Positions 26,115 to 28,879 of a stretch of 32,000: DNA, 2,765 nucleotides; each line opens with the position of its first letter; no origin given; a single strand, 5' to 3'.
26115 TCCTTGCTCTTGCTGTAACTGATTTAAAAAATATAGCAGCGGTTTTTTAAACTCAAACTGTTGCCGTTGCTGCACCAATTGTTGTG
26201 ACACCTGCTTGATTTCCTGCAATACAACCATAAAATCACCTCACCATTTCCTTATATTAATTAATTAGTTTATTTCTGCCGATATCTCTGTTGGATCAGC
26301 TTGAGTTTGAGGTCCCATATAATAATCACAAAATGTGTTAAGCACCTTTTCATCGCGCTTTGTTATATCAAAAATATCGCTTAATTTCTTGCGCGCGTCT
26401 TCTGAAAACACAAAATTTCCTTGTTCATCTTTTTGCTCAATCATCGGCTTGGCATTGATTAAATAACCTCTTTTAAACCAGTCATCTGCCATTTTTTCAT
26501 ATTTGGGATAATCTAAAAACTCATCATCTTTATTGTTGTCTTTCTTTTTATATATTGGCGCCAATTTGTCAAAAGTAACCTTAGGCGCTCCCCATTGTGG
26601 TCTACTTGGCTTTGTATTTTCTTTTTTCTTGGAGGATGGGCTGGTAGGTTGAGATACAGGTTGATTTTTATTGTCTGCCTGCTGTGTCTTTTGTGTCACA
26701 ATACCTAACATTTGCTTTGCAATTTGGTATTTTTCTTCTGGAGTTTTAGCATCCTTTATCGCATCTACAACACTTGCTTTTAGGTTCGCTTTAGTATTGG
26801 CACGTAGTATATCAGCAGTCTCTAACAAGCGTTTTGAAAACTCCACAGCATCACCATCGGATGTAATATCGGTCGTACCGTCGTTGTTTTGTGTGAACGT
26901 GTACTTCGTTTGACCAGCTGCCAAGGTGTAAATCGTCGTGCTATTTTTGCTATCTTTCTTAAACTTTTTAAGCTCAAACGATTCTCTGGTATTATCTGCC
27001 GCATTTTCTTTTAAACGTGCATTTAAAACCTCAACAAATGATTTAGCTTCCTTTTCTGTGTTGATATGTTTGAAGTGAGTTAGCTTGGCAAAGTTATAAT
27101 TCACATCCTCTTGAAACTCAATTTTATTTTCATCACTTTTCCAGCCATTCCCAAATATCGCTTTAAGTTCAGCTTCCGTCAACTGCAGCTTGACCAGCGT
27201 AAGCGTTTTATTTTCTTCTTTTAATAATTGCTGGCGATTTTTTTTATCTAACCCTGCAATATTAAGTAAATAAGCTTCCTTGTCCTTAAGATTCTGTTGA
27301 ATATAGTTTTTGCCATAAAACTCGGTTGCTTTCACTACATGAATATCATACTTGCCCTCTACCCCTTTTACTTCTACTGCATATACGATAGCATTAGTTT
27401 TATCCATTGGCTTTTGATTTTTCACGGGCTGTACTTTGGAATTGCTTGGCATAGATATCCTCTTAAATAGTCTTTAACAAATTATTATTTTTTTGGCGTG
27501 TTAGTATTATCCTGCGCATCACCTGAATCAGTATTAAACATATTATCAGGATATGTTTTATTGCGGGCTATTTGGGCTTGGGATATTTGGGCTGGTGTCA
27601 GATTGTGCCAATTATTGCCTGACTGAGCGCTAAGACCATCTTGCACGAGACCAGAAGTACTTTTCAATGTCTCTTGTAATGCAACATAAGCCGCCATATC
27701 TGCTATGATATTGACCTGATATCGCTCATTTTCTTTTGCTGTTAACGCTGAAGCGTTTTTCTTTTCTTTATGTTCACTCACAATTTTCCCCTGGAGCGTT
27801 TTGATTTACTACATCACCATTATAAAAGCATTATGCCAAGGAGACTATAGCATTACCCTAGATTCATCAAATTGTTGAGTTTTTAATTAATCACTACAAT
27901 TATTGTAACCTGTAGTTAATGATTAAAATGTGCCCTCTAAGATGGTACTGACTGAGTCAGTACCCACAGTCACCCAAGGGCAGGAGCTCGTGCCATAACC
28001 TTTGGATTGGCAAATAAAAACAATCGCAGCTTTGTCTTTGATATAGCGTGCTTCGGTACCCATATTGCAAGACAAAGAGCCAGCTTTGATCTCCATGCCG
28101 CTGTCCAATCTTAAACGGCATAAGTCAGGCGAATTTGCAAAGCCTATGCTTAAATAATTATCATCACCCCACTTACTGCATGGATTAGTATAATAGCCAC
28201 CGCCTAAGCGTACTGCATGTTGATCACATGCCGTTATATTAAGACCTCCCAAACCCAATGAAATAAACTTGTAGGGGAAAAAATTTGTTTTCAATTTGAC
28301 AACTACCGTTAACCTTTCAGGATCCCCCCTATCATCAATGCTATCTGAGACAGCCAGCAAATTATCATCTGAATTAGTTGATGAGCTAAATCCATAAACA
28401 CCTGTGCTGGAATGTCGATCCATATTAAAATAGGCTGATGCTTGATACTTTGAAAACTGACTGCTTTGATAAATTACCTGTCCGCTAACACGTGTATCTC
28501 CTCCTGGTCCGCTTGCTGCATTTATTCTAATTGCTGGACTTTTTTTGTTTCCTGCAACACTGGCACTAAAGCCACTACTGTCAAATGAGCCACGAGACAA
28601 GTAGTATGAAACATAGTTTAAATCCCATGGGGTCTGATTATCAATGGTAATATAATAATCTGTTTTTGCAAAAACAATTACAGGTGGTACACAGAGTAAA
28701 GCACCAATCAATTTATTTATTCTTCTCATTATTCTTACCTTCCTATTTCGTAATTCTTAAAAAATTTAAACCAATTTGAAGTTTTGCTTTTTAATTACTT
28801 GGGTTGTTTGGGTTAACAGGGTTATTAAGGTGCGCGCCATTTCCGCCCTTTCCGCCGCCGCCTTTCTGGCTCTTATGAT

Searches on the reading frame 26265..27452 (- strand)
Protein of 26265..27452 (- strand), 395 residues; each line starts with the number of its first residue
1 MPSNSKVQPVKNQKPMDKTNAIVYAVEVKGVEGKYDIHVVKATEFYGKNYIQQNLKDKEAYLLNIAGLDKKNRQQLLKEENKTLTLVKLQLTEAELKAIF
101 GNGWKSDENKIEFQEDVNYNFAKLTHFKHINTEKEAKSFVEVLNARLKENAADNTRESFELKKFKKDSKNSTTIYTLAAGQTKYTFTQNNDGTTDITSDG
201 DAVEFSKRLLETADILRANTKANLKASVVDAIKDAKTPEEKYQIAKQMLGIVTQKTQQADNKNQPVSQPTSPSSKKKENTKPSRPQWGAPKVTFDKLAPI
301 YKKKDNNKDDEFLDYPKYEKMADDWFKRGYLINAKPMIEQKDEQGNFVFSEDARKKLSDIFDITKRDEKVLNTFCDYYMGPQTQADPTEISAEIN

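Call 14: search_protein_families(library=pfam, proteins=[window:26265-27452:-], max_evalue=0.1)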
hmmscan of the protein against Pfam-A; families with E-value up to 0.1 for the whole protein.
window:26265-27452:- (395 aa): 0 families

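Call 15: search_protein_families(library=ncbifam, proteins=[window:26265-27452:-], max_evalue=0.1)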
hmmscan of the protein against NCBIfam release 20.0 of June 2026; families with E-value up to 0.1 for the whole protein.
window:26265-27452:- (395 aa): 2 families
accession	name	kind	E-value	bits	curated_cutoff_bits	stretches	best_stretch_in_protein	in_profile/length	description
TIGR00722.1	ttdA_fumA_fumB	subfamily_domain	0.016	14.4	100.65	1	220-270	12-61/273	hydrolyase, tartrate alpha subunit/fumarate domain protein, Fe-S type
NF004885.0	PRK06246.1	equivalog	0.031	13.5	276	1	216-270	16-69/279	fumarate hydratase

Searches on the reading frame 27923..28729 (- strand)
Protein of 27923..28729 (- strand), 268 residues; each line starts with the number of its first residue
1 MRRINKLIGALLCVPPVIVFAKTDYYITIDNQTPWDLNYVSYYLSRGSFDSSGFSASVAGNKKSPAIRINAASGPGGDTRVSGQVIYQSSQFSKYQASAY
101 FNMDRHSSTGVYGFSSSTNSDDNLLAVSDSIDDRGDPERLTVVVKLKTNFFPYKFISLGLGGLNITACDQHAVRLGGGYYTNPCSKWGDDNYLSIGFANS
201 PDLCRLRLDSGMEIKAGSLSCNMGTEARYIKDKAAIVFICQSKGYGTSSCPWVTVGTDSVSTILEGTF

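Call 31: search_protein_families(library=ncbifam, proteins=[window:27923-28729:-], max_evalue=0.01)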
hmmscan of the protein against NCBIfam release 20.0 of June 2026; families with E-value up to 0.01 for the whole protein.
window:27923-28729:- (268 aa): 0 families

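Call 72: find_encoding_contigs(protein=window:27923-28729:-, flank=10000, max_places=3)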
Protein window:27923-28729:- (268 aa): 3 contigs read that carry it; 2 places shown.
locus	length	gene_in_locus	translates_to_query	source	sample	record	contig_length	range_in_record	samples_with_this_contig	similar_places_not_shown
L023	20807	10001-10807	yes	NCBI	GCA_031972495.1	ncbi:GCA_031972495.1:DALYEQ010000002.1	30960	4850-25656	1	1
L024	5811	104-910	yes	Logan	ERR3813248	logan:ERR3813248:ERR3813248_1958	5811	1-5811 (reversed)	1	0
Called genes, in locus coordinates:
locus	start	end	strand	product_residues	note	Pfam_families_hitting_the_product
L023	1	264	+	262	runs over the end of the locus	PF12293:T4BSS_DotH_IcmK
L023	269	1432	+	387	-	PF03743:TrbI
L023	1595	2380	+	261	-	-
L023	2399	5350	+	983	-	-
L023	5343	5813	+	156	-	PF23130:IcmW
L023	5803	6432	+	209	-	PF11393:T4BSS_DotI_IcmL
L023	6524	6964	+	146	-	-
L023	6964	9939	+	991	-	-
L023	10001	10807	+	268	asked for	-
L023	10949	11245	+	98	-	-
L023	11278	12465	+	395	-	-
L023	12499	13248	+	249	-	-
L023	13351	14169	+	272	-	-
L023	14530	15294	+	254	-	PF00072:Response_reg, PF00486:Trans_reg_C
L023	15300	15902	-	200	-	-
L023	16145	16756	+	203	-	-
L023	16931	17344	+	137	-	-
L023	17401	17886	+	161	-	PF16816:DotD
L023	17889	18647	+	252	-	PF16932:T4SS_TraI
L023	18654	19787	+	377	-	PF00437:T2SSE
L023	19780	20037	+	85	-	PF28014:IcmT_2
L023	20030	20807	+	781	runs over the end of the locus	PF10412:TrwB_AAD_bind (faint), PF12696:TraG-D_C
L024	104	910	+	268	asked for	-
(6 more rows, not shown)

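Call 73: search_protein_families(library=pfam, proteins=[L023:5343-5813:+, L023:6524-6964:+, L023:1595-2380:+, L023:2399-5350:+, L023:5803-6432:+], max_evalue=0.01)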
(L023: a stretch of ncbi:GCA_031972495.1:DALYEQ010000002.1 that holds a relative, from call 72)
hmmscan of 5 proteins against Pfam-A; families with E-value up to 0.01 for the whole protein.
L023:5343-5813:+ (156 aa): 1 family
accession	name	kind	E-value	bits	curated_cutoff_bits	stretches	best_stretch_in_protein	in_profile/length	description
PF23130.1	IcmW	-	1.1e-19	71.4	27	1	11-147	3-143/144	IcmW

L023:6524-6964:+ (146 aa): 0 families

L023:1595-2380:+ (261 aa): 2 families
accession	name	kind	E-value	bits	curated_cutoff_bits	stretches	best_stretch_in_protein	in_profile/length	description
PF11932.13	DUF3450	-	0.00057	19.7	32.6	1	80-210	18-148/241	Protein of unknown function (DUF3450)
PF09177.16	STX6_10_61_N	-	0.0037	18.2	29.4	0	115-177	11-77/99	Syntaxin 6/10/61, N-terminal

L023:2399-5350:+ (983 aa): 1 family
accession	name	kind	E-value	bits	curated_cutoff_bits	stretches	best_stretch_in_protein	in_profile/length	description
PF19044.6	P-loop_TraG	-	0.00019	20.7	25.8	1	478-604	32-144/413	TraG P-loop domain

L023:5803-6432:+ (209 aa): 1 family
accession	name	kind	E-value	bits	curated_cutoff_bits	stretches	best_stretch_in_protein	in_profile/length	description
PF11393.14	T4BSS_DotI_IcmL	-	1.2e-28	100.2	27.7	1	27-188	1-165/180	Type-IV b secretion system, inner-membrane complex component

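Call 74: search_solved_structures(query=L023:5343-5813:+, max_evalue=1, show_alignments=1)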
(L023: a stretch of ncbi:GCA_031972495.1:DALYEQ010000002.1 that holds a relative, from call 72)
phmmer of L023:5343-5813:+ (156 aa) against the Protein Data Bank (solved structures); distinct sequences matched with E-value up to 1: 0.
